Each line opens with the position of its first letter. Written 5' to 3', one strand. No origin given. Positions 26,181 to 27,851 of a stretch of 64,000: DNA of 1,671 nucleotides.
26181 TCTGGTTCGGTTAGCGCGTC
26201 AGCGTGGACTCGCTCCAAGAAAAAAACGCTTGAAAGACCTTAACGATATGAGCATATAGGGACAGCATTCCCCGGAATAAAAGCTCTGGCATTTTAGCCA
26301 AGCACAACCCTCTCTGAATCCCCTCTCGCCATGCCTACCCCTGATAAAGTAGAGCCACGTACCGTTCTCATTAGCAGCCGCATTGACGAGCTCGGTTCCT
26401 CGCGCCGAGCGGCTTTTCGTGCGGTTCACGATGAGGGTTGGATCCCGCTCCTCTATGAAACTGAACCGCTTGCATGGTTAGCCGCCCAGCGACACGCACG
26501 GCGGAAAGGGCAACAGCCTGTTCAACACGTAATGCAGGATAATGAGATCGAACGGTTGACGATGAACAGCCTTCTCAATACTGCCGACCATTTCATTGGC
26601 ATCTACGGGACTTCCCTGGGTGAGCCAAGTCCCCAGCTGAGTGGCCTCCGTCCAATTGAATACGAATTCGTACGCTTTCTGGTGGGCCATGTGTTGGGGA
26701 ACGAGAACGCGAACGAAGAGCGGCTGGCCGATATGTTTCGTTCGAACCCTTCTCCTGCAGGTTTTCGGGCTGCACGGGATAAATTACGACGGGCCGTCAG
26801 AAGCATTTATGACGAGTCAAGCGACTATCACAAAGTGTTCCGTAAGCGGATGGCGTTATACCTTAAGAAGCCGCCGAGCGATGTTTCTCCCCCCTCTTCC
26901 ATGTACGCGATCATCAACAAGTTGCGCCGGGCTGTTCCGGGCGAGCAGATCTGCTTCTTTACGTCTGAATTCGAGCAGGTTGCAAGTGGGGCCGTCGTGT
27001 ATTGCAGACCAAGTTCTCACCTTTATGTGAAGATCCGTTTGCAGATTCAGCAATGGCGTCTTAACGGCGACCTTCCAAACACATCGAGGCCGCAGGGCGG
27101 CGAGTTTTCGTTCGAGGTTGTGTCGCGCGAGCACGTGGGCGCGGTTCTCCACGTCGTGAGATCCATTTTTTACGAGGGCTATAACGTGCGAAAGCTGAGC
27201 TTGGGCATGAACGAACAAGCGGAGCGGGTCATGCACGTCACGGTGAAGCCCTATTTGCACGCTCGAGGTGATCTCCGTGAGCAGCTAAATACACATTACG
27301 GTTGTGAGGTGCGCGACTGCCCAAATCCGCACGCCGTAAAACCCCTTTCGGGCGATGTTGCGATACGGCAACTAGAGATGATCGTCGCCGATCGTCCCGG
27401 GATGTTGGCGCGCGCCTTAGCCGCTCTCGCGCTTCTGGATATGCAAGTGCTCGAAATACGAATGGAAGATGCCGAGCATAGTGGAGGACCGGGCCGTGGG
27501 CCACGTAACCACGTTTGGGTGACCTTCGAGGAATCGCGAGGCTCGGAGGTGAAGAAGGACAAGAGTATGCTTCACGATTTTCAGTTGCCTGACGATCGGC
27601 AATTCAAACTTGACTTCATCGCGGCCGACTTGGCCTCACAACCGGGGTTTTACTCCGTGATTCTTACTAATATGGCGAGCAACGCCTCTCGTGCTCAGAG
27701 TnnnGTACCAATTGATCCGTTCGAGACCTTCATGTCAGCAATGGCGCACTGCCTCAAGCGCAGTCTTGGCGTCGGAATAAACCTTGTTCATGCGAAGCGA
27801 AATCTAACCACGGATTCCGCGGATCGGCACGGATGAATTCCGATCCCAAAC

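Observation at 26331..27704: Unusual fusion: DUF4062-like (TIR/NDT-like) N-terminal domain with two ACT small-molecule-binding domains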

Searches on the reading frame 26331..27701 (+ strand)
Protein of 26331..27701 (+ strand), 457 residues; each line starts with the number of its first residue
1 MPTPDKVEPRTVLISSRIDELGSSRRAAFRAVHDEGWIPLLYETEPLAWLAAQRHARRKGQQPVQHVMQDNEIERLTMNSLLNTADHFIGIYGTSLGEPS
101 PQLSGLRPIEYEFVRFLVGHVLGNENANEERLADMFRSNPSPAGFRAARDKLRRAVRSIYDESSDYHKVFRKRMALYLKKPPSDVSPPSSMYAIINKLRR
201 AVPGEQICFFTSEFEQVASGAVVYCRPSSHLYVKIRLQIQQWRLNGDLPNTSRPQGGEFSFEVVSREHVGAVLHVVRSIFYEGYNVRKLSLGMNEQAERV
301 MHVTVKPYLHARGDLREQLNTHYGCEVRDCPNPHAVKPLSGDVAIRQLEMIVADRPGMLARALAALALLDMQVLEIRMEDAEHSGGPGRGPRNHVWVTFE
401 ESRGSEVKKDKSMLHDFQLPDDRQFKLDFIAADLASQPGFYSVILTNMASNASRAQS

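Call 3: search_protein_families(library=pfam, proteins=[window:26331-27701:+], max_evalue=10)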
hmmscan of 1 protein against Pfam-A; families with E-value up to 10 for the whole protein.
window:26331-27701:+ (457 aa): 7 families
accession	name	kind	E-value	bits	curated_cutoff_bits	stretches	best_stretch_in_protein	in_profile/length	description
PF13271.11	DUF4062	-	0.0044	17.6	24.7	1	12-102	2-70/82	Domain of unknown function (DUF4062)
PF01842.31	ACT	-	0.0072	16.5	27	1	347-371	2-26/66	ACT domain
PF15946.10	DUF4754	-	0.076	13.7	27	1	145-162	28-45/80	Domain of unknown function (DUF4754)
PF20467.3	MmeI_C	-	0.09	13.5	27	1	129-163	25-59/83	MmeI, C-terminal domain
PF22629.2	ACT_AHAS_ss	-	0.11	13.1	27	0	262-298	2-38/67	AHAS small subunit-like ACT domain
PF08448.16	PAS_4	-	0.13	13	23.1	1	166-221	24-77/110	PAS fold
PF13291.12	ACT_4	-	0.19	12.9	27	0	347-381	8-42/80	ACT domain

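Call 4: search_protein_families(library=padloc, proteins=[window:26331-27701:+], max_evalue=10)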
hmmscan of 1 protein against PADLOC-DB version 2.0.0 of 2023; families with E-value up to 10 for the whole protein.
window:26331-27701:+ (457 aa): 0 families

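Call 5: search_protein_families(library=ncbifam, proteins=[window:26331-27701:+], max_evalue=10)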
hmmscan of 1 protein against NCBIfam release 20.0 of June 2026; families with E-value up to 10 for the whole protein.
window:26331-27701:+ (457 aa): 1 family
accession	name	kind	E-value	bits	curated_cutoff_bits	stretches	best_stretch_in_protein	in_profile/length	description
NF006352.0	PRK08577.1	equivalog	0.14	12.2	140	1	344-375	55-86/136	hypothetical protein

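Call 6: search_solved_structures(query=window:26331-27701:+, max_evalue=10, show_alignments=2)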
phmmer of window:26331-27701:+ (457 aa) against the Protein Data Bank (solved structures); distinct sequences matched with E-value up to 10: 2.
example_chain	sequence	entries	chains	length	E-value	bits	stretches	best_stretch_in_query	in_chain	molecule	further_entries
6dzs_A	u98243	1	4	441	0.059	15.2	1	339-398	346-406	Homoserine dehydrogenase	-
7tgh_T5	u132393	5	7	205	0.56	12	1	148-197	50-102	Transmembrane protein, putative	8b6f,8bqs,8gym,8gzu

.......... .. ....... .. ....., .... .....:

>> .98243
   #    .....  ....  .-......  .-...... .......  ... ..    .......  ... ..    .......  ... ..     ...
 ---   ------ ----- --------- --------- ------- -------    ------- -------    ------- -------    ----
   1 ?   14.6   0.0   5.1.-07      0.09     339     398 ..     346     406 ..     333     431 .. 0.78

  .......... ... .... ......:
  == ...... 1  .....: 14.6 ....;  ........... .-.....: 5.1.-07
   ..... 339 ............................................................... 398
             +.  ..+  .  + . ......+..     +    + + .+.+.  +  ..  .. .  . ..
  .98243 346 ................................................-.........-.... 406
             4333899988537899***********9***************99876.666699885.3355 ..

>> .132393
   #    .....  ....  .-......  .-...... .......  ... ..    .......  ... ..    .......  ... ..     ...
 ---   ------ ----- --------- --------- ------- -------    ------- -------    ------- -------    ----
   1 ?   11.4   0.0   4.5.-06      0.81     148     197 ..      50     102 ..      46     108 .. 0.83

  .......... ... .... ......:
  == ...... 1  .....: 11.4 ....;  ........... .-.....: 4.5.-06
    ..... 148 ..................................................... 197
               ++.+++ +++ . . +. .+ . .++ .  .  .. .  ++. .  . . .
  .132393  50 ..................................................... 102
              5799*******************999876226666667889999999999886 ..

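Call 7: find_homologous_proteins(query=window:26331-27701:+, max_evalue=0.001)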
Query window:26331-27701:+ (457 aa): 17 proteins with E <= 0.001 among 8000 candidates.
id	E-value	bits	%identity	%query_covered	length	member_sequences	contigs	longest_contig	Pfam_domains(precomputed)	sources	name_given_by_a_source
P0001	0.0e+0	1042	100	100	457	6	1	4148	-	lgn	-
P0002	1.2e-159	550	59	98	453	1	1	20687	-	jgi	jgi:hypothetical protein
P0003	7.7e-148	511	86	58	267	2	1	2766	-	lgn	-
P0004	1.1e-147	510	55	98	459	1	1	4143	-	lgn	-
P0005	3.4e-136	473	53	98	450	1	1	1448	-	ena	-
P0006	2.2e-134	467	53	96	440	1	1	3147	-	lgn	-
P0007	4.4e-126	439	50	98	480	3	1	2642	-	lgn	-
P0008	1.7e-103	365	45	96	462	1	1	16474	-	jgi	jgi:hypothetical protein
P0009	1.0e-97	346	46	96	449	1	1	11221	-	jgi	jgi:hypothetical protein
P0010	4.0e-96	340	44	95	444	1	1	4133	-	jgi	jgi:hypothetical protein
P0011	6.2e-93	330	43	98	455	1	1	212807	-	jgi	jgi:hypothetical protein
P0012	1.1e-92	329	44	95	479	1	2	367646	PF01842.32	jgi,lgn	jgi:hypothetical protein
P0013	2.1e-89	318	58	61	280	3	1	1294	PF01842.32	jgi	jgi:hypothetical protein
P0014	6.5e-86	307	43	96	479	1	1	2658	PF01842.32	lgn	-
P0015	3.4e-85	304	41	95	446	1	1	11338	-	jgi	jgi:hypothetical protein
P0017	1.2e-63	233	37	95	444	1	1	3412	PF01842.32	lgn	-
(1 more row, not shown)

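Call 10: search_protein_families(library=pfam, alignment_id=A1, max_evalue=0.1)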
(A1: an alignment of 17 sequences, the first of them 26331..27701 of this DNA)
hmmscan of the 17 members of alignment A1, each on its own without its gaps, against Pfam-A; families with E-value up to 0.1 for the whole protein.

A. member 1, window:26331-27701:+ (457 aa): 4 families
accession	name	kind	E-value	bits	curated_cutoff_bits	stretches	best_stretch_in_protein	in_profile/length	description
PF13271.11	DUF4062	-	0.0044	17.6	24.7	1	12-102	2-70/82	Domain of unknown function (DUF4062)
PF01842.31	ACT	-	0.0072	16.5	27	1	347-371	2-26/66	ACT domain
PF15946.10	DUF4754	-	0.076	13.7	27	0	145-162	28-45/80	Domain of unknown function (DUF4754)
PF20467.3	MmeI_C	-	0.09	13.5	27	0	129-163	25-59/83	MmeI, C-terminal domain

B. families by the number of members that match (of 17 scanned): 8 families
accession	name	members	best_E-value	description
PF01842.31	ACT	13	1.9e-07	ACT domain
PF13271.11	DUF4062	13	0.00028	Domain of unknown function (DUF4062)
PF13291.12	ACT_4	5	0.00056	ACT domain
PF05311.16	Baculo_PP31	1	0.059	Baculovirus 33KDa late protein (PP31)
PF03042.19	Birna_VP5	1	0.064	Birnavirus VP5 protein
PF15946.10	DUF4754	1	0.076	Domain of unknown function (DUF4754)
PF20467.3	MmeI_C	1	0.09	MmeI, C-terminal domain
PF22629.2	ACT_AHAS_ss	1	0.098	AHAS small subunit-like ACT domain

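Call 11: search_solved_structures(query=A1, max_evalue=10, show_alignments=3)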
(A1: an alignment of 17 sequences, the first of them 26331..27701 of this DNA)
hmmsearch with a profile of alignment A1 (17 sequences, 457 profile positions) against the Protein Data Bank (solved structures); distinct sequences matched with E-value up to 10: 5.
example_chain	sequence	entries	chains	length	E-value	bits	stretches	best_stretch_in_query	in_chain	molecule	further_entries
6u9h_F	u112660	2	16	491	0.0032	19.5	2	247-334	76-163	Acetolactate synthase small subunit 2, chloroplastic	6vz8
5v6r_A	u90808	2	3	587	0.025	16.5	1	241-331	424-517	Plexin-D1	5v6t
4x0r_B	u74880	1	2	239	0.17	13.8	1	204-272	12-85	Interferon-induced GTP-binding protein Mx2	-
3l76_A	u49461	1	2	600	1.1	11.2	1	335-378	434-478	Aspartokinase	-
1vr9_A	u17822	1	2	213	1.2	11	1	335-380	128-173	CBS domain protein/ACT domain protein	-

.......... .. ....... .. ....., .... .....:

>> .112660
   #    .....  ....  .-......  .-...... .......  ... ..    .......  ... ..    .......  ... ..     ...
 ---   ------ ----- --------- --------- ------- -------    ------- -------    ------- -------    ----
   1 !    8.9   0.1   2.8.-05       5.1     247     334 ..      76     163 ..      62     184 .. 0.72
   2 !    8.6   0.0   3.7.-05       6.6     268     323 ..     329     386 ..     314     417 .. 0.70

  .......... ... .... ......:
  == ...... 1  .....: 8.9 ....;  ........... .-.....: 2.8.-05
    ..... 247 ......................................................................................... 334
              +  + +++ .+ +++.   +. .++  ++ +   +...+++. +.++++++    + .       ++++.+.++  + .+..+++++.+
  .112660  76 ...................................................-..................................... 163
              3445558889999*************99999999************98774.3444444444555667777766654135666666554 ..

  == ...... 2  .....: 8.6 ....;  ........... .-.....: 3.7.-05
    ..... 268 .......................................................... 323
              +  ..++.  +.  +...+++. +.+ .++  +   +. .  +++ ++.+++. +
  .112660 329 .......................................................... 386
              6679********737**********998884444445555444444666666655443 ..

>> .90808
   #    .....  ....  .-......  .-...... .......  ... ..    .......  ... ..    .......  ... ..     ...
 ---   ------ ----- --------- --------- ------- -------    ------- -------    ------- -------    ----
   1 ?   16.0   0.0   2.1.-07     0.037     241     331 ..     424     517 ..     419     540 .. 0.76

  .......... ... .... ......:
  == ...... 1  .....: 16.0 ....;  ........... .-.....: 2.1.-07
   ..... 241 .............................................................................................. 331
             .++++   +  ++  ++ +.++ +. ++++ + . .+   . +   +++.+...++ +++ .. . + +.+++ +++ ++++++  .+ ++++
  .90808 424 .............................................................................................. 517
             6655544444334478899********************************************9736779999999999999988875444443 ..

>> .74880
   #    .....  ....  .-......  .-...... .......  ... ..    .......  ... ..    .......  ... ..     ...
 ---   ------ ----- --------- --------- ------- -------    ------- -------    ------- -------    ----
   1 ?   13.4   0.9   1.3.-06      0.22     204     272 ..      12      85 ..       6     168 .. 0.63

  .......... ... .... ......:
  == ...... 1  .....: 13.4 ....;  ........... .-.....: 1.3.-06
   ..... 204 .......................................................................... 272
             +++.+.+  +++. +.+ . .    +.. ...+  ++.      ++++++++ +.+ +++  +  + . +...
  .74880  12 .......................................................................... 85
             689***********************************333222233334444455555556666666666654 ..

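Call 15: find_encoding_contigs(protein=P0012, flank=10000, max_places=3)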
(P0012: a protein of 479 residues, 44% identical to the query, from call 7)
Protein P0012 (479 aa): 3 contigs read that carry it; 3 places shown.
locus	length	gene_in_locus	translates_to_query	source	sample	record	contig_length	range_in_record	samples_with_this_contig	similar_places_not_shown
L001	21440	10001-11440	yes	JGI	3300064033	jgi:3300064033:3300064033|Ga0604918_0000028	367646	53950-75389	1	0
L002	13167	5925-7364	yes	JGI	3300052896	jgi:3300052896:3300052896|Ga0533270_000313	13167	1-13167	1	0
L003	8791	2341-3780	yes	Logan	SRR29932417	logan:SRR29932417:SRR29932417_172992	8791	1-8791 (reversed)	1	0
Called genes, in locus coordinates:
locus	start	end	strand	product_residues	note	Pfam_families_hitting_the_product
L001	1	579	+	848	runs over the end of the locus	PF12704:MacB_PCD, PF02687:FtsX, PF12704:MacB_PCD, PF02687:FtsX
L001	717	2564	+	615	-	-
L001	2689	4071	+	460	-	PF00082:Peptidase_S8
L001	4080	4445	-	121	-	-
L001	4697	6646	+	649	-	PF00012:HSP70, PF06723:MreB_Mbl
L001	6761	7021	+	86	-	PF00166:Cpn10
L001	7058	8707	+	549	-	-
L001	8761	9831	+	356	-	PF13676:TIR_2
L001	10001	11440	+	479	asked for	PF01842:ACT (faint)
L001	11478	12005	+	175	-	PF01641:SelR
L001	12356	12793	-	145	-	PF04828:GFA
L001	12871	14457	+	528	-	PF13231:PMT_2 (weak)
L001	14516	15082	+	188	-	-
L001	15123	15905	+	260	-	PF13462:Thioredoxin_4, PF01323:DSBA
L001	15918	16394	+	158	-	PF07884:VKOR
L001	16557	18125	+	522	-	PF00884:Sulfatase, PF01663:Phosphodiest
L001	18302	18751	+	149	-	-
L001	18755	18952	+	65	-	-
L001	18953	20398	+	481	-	PF23545:Zn_ribbon_HMPTM, PF04055:Radical_SAM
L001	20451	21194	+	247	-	PF01790:LGT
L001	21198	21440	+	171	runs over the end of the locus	-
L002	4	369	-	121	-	-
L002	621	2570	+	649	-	PF00012:HSP70, PF06723:MreB_Mbl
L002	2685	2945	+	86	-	PF00166:Cpn10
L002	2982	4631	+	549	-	-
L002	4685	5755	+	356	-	PF13676:TIR_2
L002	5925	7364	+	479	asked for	PF01842:ACT (faint)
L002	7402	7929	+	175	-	PF01641:SelR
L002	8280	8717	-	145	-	PF04828:GFA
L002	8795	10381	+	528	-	PF13231:PMT_2 (weak)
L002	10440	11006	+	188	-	-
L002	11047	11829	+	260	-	PF13462:Thioredoxin_4, PF01323:DSBA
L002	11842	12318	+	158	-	PF07884:VKOR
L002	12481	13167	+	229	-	?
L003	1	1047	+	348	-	?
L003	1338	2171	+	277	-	-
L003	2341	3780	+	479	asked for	PF01842:ACT (faint)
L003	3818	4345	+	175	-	PF01641:SelR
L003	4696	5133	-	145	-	PF04828:GFA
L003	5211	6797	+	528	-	PF13231:PMT_2 (weak)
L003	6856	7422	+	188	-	-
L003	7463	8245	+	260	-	PF13462:Thioredoxin_4, PF01323:DSBA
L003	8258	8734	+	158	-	PF07884:VKOR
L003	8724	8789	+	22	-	?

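Call 16: find_encoding_contigs(protein=P0011, flank=10000, max_places=3)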
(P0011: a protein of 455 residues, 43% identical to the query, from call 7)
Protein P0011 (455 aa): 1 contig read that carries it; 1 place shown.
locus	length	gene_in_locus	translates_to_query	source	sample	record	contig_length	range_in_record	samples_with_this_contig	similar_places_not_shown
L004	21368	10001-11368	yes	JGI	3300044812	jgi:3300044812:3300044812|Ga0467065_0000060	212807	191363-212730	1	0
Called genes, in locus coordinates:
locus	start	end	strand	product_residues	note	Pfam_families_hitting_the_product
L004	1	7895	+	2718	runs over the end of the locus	-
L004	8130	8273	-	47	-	-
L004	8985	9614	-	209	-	-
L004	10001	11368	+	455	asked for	-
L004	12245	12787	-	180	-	-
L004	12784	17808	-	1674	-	PF05593:RHS_repeat (faint), PF25023:TEN_YD-shell (faint)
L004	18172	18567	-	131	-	-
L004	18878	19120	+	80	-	-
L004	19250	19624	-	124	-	-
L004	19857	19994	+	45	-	-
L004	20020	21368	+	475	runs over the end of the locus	?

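Call 17: find_encoding_contigs(protein=P0002, flank=10000, max_places=2)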
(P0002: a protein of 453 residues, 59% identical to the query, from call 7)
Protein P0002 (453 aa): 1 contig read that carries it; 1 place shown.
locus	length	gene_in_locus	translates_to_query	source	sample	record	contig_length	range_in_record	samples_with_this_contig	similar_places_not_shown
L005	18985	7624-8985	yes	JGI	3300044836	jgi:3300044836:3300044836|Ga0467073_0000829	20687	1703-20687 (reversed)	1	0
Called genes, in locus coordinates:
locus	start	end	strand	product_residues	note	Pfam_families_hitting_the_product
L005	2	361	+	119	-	?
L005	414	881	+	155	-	-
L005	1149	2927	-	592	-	PF13432:TPR_16 (faint), PF14559:TPR_19 (faint), PF07719:TPR_2 (faint), PF13181:TPR_8 (faint), PF13414:TPR_11 (faint), PF13424:TPR_12 (faint), PF13431:TPR_17 (faint)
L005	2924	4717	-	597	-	PF21033:RMD1-3 (faint), PF00515:TPR_1 (faint), PF07719:TPR_2 (faint), PF13174:TPR_6 (faint), PF13181:TPR_8 (faint), PF13424:TPR_12 (faint), PF13414:TPR_11 (weak), PF13432:TPR_16 (weak), +4 more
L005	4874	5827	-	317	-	PF00892:EamA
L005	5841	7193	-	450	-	PF01144:CoA_trans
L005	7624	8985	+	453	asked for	-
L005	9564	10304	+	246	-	-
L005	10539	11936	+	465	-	PF03972:MmgE_PrpD_N, PF19305:MmgE_PrpD_C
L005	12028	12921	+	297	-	PF13714:PEP_mutase, PF00463:ICL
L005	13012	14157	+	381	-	PF00285:Citrate_synt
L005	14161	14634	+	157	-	-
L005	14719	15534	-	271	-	PF02634:FdhD-NarQ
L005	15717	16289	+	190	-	PF12804:NTP_transf_3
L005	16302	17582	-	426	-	PF13091:PLDc_2, PF00614:PLDc (faint), PF13091:PLDc_2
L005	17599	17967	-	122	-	PF17263:DUF5329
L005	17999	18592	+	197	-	PF06718:DUF1203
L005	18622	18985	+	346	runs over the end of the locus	PF02805:Ada_Zn_binding, PF12833:HTH_18, PF02870:Methyltransf_1N (weak), PF01035:DNA_binding_1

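Call 18: find_encoding_contigs(protein=P0008, flank=10000, max_places=2)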
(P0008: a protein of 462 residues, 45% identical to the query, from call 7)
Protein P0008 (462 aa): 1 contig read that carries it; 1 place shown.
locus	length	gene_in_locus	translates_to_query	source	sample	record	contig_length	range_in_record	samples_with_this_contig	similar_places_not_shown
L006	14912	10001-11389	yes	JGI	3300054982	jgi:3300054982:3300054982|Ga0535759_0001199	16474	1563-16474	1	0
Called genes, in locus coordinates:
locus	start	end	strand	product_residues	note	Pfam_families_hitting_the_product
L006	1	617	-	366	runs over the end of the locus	PF25819:Nal1_C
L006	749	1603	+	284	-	PF02735:Ku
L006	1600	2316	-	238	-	PF01904:DUF72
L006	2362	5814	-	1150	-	PF14870:PSII_BNR (weak), PF07693:KAP_NTPase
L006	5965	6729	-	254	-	PF08241:Methyltransf_11, PF08242:Methyltransf_12 (weak), PF13649:Methyltransf_25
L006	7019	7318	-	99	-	-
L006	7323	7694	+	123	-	-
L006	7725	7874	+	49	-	-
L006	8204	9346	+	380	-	-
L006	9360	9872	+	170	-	-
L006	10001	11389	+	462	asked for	-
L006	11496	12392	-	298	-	PF02517:Rce1-like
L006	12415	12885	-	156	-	PF02525:Flavodoxin_2 (weak), PF03358:FMN_red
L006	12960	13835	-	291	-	PF01963:TraB_PrgY_gumN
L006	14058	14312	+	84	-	PF07719:TPR_2 (faint), PF13428:TPR_14 (faint), PF13432:TPR_16 (faint)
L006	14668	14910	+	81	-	?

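Call 19: find_encoding_contigs(protein=P0009, flank=10000, max_places=2)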
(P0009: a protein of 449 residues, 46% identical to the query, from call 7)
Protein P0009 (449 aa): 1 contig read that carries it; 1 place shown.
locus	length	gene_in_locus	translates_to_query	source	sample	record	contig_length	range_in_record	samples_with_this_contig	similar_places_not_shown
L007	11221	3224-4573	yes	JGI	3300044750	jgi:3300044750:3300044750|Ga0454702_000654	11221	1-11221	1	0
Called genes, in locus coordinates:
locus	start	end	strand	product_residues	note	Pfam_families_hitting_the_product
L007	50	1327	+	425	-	PF11376:DUF3179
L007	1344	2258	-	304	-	PF16258:DUF4912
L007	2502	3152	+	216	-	-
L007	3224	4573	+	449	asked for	-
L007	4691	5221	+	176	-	PF13302:Acetyltransf_3, PF00583:Acetyltransf_1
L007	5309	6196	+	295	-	PF00781:DAGK_cat, PF19279:YegS_C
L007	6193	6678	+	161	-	PF01467:CTP_transf_like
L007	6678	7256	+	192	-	PF00551:Formyl_trans_N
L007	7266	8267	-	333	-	PF01210:NAD_Gly3P_dh_N, PF02558:ApbA (weak), PF07479:NAD_Gly3P_dh_C, PF20618:GPD_NAD_C_bact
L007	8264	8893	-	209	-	PF02660:G3P_acyltransf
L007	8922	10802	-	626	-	PF01134:GIDA, PF21680:GIDA_C_1st, PF13932:SAM_GIDA_C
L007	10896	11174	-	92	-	-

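Call 20: find_encoding_contigs(protein=P0015, flank=10000, max_places=2)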
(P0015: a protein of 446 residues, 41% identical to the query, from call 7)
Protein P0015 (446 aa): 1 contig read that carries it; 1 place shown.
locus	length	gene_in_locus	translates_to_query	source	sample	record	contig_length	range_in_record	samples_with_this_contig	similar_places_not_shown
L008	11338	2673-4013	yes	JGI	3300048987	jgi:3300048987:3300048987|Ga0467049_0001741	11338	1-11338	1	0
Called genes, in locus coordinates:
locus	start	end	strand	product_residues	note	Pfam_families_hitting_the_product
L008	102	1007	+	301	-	PF00004:AAA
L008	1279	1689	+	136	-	-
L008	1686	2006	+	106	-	-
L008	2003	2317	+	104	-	-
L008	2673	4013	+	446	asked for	-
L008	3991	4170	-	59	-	-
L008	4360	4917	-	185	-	-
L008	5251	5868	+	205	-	-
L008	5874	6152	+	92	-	-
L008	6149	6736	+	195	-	-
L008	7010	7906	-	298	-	PF13606:Ank_3 (faint), PF13637:Ank_4 (faint), PF12796:Ank_2, PF00023:Ank (faint)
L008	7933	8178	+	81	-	PF01381:HTH_3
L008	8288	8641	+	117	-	-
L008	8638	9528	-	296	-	-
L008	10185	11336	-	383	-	?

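Call 21: search_protein_representatives(protein=window:26331-27701:+)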
Query: 457 residues. Proteins with E-value up to 0.001 (for the whole library): 72; up to 1e-10: 27; up to 1e-30: 10. The best 72 are listed.
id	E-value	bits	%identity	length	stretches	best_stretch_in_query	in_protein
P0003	2.5e-148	510.8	86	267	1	191-456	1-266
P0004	3.6e-148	510.3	55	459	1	5-452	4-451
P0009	3.3e-98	345.6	46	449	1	6-444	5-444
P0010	1.3e-96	340.4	45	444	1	18-451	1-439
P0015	1.1e-85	304.4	42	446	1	8-444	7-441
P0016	2.8e-76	273.4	59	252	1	1-241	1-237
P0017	3.8e-64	233.4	39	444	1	11-447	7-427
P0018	2.0e-50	188.2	51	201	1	260-454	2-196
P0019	1.4e-38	149.1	35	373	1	131-444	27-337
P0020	8.1e-36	140.0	32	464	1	9-443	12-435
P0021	8.4e-26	107.0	33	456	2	11-131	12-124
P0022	3.6e-23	98.3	35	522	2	9-136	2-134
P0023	3.5e-21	91.8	32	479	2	11-122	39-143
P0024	1.3e-20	89.9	32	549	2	10-130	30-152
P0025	2.0e-20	89.3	39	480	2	13-152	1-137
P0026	1.2e-15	73.5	41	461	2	78-198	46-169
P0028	3.7e-14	68.6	30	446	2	73-295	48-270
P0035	3.9e-11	58.7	36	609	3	10-47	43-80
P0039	1.6e-10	56.6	29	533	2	10-136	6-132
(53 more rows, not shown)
